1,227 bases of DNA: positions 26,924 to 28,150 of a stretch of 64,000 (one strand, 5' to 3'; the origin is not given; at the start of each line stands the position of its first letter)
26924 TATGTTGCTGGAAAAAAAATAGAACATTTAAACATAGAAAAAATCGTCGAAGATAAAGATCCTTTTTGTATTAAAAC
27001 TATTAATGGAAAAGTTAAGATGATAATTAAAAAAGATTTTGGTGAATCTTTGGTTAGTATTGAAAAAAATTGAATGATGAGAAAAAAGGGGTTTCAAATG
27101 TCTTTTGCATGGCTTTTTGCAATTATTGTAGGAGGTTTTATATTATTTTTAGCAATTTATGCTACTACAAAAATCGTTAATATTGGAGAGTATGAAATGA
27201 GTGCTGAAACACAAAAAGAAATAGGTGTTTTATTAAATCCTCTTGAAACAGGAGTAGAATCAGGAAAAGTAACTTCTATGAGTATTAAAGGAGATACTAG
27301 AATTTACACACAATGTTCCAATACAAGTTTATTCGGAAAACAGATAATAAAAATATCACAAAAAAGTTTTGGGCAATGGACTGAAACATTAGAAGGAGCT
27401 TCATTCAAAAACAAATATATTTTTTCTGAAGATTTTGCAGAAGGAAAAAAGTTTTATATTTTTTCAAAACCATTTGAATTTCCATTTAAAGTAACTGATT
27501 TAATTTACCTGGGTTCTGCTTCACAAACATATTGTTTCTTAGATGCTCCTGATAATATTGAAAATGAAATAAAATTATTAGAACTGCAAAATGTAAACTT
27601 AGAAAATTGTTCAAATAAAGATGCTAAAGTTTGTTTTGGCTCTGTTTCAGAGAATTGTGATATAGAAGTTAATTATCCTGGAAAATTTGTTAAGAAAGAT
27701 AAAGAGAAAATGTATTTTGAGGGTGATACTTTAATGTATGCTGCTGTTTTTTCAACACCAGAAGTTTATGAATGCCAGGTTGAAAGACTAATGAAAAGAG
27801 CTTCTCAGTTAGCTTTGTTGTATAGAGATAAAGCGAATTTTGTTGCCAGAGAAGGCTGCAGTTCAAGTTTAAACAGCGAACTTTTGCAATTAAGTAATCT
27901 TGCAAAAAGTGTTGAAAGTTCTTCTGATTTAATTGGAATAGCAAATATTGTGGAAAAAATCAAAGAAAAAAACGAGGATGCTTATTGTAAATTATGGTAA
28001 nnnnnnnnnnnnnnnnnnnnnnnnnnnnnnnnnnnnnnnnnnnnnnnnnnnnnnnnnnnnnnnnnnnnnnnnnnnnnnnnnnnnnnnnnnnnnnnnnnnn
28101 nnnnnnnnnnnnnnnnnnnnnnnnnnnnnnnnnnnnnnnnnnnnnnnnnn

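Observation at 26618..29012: Four-gene operon of additional pilin-like proteins immediately downstream of the duplicated cassettes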

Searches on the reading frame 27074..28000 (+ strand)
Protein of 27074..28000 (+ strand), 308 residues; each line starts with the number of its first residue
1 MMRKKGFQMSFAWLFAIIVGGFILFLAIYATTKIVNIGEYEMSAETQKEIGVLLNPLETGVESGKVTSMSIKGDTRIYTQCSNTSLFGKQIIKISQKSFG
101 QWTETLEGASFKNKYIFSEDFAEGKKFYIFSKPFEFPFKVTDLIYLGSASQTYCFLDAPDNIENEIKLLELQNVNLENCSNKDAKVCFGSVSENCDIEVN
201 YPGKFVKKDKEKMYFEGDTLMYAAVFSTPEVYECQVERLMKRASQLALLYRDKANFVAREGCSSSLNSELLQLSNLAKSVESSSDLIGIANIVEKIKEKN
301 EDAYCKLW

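Call 4: search_protein_families(library=pfam, proteins=[window:27074-28000:+], max_evalue=1)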
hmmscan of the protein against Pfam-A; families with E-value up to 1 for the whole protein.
window:27074-28000:+ (308 aa): 0 families

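Call 7: find_homologous_proteins(query=window:27074-28000:+)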
Query window:27074-28000:+ (308 aa): 1218 proteins with E <= 0.001 among 2439 candidates; the best 120 are listed.
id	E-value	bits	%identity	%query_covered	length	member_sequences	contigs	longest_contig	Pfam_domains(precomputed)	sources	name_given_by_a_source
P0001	3.1e-194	662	100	97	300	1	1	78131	-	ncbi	-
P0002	1.2e-116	407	59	100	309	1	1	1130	-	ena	-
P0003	4.9e-116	405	59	100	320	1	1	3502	-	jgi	jgi:hypothetical protein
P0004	8.6e-116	404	59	100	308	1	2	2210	-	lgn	-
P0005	1.5e-115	404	59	100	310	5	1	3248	-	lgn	-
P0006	6.7e-115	401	58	100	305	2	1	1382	-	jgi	-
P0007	6.7e-115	401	58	100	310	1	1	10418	-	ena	-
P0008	2.1e-114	400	58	100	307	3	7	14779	-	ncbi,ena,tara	tara:strand:+ start:29 stop:952 length:924 start_codon:yes stop_codon:yes gene_type:complete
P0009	2.8e-114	399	58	100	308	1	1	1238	-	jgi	-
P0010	3.4e-114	399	59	100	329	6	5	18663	-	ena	-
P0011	5.6e-114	398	60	100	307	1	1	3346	-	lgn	-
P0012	1.2e-113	397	60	100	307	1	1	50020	-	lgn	-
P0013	1.7e-113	397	58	100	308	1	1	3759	-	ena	-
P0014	2.6e-113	396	59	100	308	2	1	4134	-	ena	-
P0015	3.8e-113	396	59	100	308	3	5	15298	-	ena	-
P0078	2.4e-107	377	56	100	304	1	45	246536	-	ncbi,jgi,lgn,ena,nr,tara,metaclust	ncbi:MAG: hypothetical protein QF567_02015 [Candidatus Pacearchaeota archaeon]|jgi:hypothetical prot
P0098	7.6e-106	372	56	100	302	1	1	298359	-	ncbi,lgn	-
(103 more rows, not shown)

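Call 8: find_encoding_contigs(protein=P0078, flank=10000, max_places=3)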
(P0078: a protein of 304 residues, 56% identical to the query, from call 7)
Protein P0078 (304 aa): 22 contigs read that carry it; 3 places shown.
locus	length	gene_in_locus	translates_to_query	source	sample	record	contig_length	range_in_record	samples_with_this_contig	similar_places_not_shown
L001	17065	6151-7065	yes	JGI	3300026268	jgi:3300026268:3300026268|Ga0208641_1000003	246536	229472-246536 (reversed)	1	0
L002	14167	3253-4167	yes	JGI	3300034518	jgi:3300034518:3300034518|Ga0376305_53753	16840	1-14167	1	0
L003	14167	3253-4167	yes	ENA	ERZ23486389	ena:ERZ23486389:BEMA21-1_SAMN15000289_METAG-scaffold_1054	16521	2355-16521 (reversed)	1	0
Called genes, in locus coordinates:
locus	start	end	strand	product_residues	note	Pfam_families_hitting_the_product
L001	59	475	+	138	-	-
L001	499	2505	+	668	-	-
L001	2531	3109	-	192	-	PF00583:Acetyltransf_1, PF13673:Acetyltransf_10 (weak), PF13508:Acetyltransf_7 (weak)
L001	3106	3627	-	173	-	PF03848:TehB, PF13489:Methyltransf_23 (weak), PF08241:Methyltransf_11 (weak), PF13649:Methyltransf_25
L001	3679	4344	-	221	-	-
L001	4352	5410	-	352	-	PF13353:Fer4_12, PF04055:Radical_SAM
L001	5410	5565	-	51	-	-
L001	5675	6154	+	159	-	-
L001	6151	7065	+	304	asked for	-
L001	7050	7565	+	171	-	-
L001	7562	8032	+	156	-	-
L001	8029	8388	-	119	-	PF25212:HVO_A0114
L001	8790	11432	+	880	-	-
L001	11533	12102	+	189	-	-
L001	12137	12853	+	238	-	-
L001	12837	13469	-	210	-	PF09335:VTT_dom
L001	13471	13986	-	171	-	-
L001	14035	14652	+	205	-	PF01569:PAP2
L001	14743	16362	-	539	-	PF07705:CARDB (faint)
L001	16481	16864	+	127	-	-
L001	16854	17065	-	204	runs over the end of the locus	PF01866:Diphthamide_syn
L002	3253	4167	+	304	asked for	-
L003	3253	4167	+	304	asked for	-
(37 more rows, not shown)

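Call 9: find_encoding_contigs(protein=P0098, flank=10000, max_places=2)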
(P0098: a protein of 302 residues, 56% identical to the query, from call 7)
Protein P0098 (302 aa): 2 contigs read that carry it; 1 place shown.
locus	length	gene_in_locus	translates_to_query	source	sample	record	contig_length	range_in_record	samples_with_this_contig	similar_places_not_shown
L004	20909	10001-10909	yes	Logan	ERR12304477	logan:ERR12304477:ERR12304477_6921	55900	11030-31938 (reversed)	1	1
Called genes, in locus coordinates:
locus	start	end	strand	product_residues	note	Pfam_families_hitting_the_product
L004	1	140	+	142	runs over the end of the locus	PF01402:RHH_1 (faint)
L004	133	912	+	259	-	-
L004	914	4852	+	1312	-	-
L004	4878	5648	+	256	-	-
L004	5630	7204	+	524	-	-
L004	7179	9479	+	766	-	-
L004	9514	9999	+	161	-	-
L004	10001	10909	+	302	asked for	-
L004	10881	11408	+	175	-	-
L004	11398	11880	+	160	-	-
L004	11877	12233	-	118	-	PF25212:HVO_A0114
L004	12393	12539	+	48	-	-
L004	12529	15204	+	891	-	-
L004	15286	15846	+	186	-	-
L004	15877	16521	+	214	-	-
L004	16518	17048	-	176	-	-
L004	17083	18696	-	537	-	PF07705:CARDB (faint)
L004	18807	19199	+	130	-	-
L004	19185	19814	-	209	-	PF01866:Diphthamide_syn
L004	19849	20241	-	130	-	PF04472:SepF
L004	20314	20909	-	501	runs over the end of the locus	PF02310:B12-binding, PF04055:Radical_SAM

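Call 13: find_related_loci(query=A1, collection=genome_contigs, flank=10000)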
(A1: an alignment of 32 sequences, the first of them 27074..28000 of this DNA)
Query A1 (308 aa) in genome_contigs; peptide patterns used: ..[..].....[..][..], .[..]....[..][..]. (x = any residue, [..] = any of these).
349 stretches matched a pattern; 212 encode a relative of the query (tblastn E <= 1e-3); the best 80 are kept; 80 distinct loci.
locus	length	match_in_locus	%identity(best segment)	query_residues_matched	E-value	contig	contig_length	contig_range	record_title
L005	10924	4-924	58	2-308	9e-122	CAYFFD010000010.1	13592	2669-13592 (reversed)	MAG TPA_asm: Candidatus Woesearchaeota archaeon isolate ERP003628_co1_44 genome assembly, contig: NODE_2591_length_13592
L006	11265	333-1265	59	2-308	7e-120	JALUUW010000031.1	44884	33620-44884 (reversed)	MAG: Candidatus Pacearchaeota archaeon isolate 128-326_metabat1_scaf2bin.051 128-326_scaffold_283_c1, whole genome shotg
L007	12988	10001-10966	57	3-308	1e-117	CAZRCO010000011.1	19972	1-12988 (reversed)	MAG TPA_asm: Candidatus Woesearchaeota archaeon isolate binchicken_co34_553 genome assembly, contig: NODE_4288_length_19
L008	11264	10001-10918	57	1-308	4e-116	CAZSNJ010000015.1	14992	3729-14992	MAG TPA_asm: Candidatus Woesearchaeota archaeon isolate SRP260945_co4_228 genome assembly, contig: NODE_968_length_14992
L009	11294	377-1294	58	1-308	3e-115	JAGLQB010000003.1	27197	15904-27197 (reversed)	MAG: Candidatus Pacearchaeota archaeon isolate RS_8_33 ROV157_8.bin.33.fa_3, whole genome shotgun sequence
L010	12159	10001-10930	55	1-308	2e-113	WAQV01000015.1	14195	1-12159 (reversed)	MAG: Candidatus Pacearchaeota archaeon isolate S146_159_esom k151_217345, whole genome shotgun sequence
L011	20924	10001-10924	56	1-308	2e-113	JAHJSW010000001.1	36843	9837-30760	MAG: Nanoarchaeota archaeon isolate OS_PC_MetaG.mb.31 OS_PC_MetaG.mb.31_k141_44199, whole genome shotgun sequence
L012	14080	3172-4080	55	2-308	2e-112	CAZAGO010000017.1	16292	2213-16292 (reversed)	MAG TPA_asm: Candidatus Woesearchaeota archaeon isolate SRP239243_co2_438 genome assembly, contig: NODE_5852_length_1629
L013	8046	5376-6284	55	2-308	2e-112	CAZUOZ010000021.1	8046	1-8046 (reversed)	MAG TPA_asm: Candidatus Woesearchaeota archaeon isolate SRP192927_co10_255 genome assembly, contig: NODE_7907_length_804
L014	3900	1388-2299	57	2-308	5e-113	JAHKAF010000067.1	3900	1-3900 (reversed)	MAG: Nanoarchaeota archaeon isolate Undefined_mixed_planktonic.mb.23 Undefined_mixed_pl.mb.23_k141_770859, whole genome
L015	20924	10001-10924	56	1-308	2e-111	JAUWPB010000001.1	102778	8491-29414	MAG: Nanoarchaeota archaeon isolate CSMAG_2465 CSMAG_2465_k141_497572_length_102778_cov_44.9906, whole genome shotgun se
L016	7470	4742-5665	55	1-308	5e-111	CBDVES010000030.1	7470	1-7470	MAG TPA_asm: uncultured archaeon isolate SRR22302360_concoct_122 genome assembly, contig: ERZ25073602.3987, whole genome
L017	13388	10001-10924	54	1-308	1e-110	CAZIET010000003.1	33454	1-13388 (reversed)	MAG TPA_asm: Candidatus Woesearchaeota archaeon isolate SRP269290_co7_543 genome assembly, contig: NODE_364_length_33454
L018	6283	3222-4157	56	1-308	2e-110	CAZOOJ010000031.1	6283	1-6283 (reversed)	MAG TPA_asm: Candidatus Woesearchaeota archaeon isolate SRP067234_co1_346 genome assembly, contig: k99_827054, whole gen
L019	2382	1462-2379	55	1-308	2e-115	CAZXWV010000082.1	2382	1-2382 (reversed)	MAG TPA_asm: Candidatus Woesearchaeota archaeon isolate SRP050083_co2_138 genome assembly, contig: NODE_50923_length_238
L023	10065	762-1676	52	4-308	4e-107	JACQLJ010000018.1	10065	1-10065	MAG: Candidatus Pacearchaeota archaeon isolate NC_groundwater_1200_Ag_S-0.1um_34_115 S_p1_S3_coassembly_k141_1347200, wh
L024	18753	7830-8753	54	1-308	1e-106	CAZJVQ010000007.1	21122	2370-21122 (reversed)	MAG TPA_asm: Candidatus Woesearchaeota archaeon isolate binchicken_co136_21 genome assembly, contig: NODE_1111_length_21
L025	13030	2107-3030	52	3-308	3e-106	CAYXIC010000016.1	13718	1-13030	MAG TPA_asm: Candidatus Woesearchaeota archaeon isolate binchicken_co110_96 genome assembly, contig: NODE_9730_length_13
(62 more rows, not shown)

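Call 15: predict_structure(alignment_id=A1)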
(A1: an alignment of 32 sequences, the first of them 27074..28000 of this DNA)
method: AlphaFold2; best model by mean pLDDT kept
length: 308 residues; sequences in the alignment: 32
mean_pLDDT: 83.4   pTM: 0.78
mean pLDDT of the five models: 83.4, 83.4, 81.0, 79.9, 67.5
residues with pLDDT >= 90: 130; 70-90: 124; 50-70: 44; < 50: 10
segments of 3 or more residues with pLDDT < 50: 1-5, 57-60
pLDDT, mean of each block of 10 residues (from residue 1): 52 84 82 55 60 55 70 83 76 79 72 83 87 91 89 93 90 88 88 84 94 96 95 94 95 91 87 96 94 94 88
secondary structure, 60 per line:
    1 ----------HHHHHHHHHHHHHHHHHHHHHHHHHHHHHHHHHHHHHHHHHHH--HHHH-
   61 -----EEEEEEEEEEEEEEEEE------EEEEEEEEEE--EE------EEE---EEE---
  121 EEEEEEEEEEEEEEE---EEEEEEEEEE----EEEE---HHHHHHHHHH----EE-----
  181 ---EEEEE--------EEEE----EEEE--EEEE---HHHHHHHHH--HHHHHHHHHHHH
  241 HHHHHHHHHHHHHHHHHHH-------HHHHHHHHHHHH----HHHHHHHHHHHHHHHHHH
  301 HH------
elements in order: H11-53 H56-59 E66-82 E89-98 E109-111 E115-117 E121-135 E139-148 E153-156 H160-169 E184-188 E197-200 E205-208 E211-214 H218-226 H229-259 H267-278 H283-302

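Call 19: fold_search(model_id=the predicted structure, library=pdb)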
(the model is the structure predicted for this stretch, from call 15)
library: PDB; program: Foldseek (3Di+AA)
matches with E <= 10: 437; with E <= 0.001: 0
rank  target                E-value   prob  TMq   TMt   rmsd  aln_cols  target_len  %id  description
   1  3hue                  6.9e-02  0.14  0.10  0.10  15.6       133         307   13  Structure of the S. pombe Nbs1 FHA-BRCT1-BRCT2 domains (released 2009-10-13)
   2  3i0n_A                1.1e-01  0.12  0.15  0.14  18.8       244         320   11  Structure of the S. pombe Nbs1 FHA/BRCT-repeat domain (released 2009-10-13)
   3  3i0m                  1.2e-01  0.12  0.10  0.10  15.9       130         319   14  Structure of the S. pombe Nbs1 FHA/BRCT-repeat domain (released 2009-10-13)
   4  3huf_C                1.6e-01  0.10  0.12  0.11  15.7       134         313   16  Structure of the S. pombe Nbs1-Ctp1 complex (released 2009-10-13)
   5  4z2c_B                2.4e-01  0.02  0.08  0.06  28.9       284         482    9  Quinolone(Moxifloxacin)-DNA cleavage complex of gyrase from S. pneumoniae (released 2016-09-14)
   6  4k15_C                4.7e-01  0.07  0.10  0.17  13.8       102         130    9  2.75 Angstrom Crystal Structure of Hypothetical Protein lmo2686 from Listeria monocytogenes EGD-e (released 2013-04-17)
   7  3t8n_B                4.7e-01  0.03  0.07  0.13  11.9        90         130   12  Crystal structure of ketosteroid isomerase Y16AD103A from Pseudomonas putida (released 2011-11-23)
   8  4r83_B                5.6e-01  0.03  0.09  0.06  12.2       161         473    6  Crystal structure of Sialyltransferase from Photobacterium damsela (released 2014-12-03)
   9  4z2c_A                8.0e-01  0.01  0.08  0.06  27.7       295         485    9  Quinolone(Moxifloxacin)-DNA cleavage complex of gyrase from S. pneumoniae (released 2016-09-14)
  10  4m6a_G                9.0e-01  0.25  0.12  0.35   5.2        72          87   12  N-Terminal beta-Strand Swapping in a Consensus Derived Alternative Scaffold Driven by Stabilizing Hydrophobic Interact (released 2014-02-26)
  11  3iao                  9.0e-01  0.13  0.20  0.22  11.2       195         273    8  Conformational plasticity of the coiled coil domain of BmrR is required for bmr promoter binding-the unliganded structur (released 2010-04-14)
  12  4k15_B                1.0e+00  0.06  0.09  0.17   9.2        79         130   11  2.75 Angstrom Crystal Structure of Hypothetical Protein lmo2686 from Listeria monocytogenes EGD-e (released 2013-04-17)
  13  2duh                  1.0e+00  0.02  0.09  0.12  15.1        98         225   10  crystal structure of a green fluorescent protein variant S65T/H148N at pH 9.5 (released 2007-07-10)
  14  4m6a_A                1.1e+00  0.23  0.12  0.35   4.9        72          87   12  N-Terminal beta-Strand Swapping in a Consensus Derived Alternative Scaffold Driven by Stabilizing Hydrophobic Interact (released 2014-02-26)
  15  9bky_B                1.1e+00  0.08  0.13  0.26  13.1       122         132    9  Crystal structure of a C2 domain from Trichomonas vaginalis (sulfate bound) (released 2024-05-08)
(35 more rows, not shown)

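Call 31: search_protein_families(library=ncbifam, proteins=[window:27074-28000:+], max_evalue=1)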
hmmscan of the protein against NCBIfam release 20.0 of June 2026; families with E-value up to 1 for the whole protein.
window:27074-28000:+ (308 aa): 0 families

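Call 33: search_solved_structures(query=A1, max_evalue=10)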
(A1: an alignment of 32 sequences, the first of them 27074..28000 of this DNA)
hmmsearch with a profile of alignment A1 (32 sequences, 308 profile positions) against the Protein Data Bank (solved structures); distinct sequences matched with E-value up to 10: 0.

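Call 67: find_encoding_contigs(protein=P0001, flank=10000, max_places=1)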
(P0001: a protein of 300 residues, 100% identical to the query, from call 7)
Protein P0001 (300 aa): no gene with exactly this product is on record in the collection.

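Call 79: search_protein_families(library=pfam, proteins=[L001:5660-6154:+, L004:9496-9999:+, L011:9502-9999:+, L012:1632-2141:+, L014:877-1386:+, L017:9122-9619:+, L023:96-602:+, L024:7333-7833:+, L025:1542-2042:+], max_evalue=0.05)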
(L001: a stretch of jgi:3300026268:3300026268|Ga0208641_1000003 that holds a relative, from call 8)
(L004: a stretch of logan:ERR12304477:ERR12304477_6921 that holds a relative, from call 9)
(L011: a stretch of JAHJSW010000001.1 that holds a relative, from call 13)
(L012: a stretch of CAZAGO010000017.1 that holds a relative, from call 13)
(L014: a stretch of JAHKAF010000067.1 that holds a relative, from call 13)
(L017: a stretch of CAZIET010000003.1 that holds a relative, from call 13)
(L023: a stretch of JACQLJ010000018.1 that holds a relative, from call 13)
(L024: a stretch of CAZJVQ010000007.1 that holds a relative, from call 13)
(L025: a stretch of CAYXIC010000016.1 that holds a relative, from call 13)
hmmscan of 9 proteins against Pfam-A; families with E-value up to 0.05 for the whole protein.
L001:5660-6154:+ (164 aa): 1 family
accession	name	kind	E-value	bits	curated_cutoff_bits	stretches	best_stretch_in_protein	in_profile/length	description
PF06692.16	MNSV_P7B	-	0.029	14.8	22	0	14-48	13-46/61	Melon necrotic spot virus P7B protein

L004:9496-9999:+ (167 aa): 1 family
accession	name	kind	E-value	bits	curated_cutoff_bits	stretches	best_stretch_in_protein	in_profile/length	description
PF04393.18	DUF535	-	0.012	15.4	27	1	51-98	218-267/281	Protein of unknown function (DUF535)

L011:9502-9999:+ (165 aa): 0 families

L012:1632-2141:+ (169 aa): 0 families

L014:877-1386:+ (169 aa): 1 family
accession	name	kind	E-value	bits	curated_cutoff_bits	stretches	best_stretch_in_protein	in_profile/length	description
PF23906.1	DUF7248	-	0.047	14.1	27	0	11-65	6-58/58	Family of unknown function (DUF7248)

L017:9122-9619:+ (165 aa): 0 families

L023:96-602:+ (168 aa): 0 families

L024:7333-7833:+ (166 aa): 0 families

L025:1542-2042:+ (166 aa): 0 families
